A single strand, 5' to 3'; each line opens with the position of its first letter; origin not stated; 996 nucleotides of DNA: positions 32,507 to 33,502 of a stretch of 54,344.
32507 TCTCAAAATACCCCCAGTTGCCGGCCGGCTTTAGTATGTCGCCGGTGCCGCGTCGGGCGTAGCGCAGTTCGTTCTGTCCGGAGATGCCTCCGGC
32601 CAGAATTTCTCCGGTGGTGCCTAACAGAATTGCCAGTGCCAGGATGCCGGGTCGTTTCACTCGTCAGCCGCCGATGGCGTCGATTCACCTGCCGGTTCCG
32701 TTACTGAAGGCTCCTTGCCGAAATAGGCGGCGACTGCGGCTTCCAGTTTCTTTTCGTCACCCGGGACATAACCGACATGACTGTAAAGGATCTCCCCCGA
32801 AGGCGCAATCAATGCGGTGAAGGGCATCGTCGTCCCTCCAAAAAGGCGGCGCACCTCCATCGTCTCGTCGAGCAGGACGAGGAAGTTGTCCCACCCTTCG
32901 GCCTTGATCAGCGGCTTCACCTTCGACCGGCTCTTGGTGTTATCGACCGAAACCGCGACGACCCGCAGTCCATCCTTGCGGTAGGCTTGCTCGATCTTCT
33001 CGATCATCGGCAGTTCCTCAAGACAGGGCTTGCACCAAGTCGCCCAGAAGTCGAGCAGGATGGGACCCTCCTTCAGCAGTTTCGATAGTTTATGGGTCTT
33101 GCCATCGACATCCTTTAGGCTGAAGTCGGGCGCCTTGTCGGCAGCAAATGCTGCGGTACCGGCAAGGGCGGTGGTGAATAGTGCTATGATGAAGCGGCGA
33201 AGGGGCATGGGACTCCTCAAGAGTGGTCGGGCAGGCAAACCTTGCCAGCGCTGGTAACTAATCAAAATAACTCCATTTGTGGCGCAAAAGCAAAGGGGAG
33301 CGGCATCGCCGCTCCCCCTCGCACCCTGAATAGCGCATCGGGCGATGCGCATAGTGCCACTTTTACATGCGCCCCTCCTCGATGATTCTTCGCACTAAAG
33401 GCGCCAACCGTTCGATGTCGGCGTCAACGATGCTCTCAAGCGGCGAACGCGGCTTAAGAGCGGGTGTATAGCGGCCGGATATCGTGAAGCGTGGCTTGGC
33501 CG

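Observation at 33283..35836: Self-contained four-gene mini microcompartment module: RpiR regulator + one BMC-H + one BMC-P + class II aldolase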

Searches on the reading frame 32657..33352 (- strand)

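Call 4: search_protein_families(library=pfam, proteins=[window:32657-33352:-], max_evalue=0.01)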
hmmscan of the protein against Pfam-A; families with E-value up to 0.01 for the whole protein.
window:32657-33352:- (231 aa): 5 families
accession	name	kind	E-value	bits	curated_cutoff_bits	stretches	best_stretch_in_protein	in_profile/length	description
PF08534.16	Redoxin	-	1.3e-23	83.9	26.6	1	70-206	2-147/148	Redoxin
PF00578.27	AhpC-TSA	-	5.9e-21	75.1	26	1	71-190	2-123/124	AhpC/TSA family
PF13905.12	Thioredoxin_8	-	4.1e-11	43.5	27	1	98-188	4-94/94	Thioredoxin-like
PF00085.26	Thioredoxin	-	1e-08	35.5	23.5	1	92-144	14-64/103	Thioredoxin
PF13098.12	Thioredoxin_2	-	0.001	19.8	27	1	95-200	5-99/104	Thioredoxin-like domain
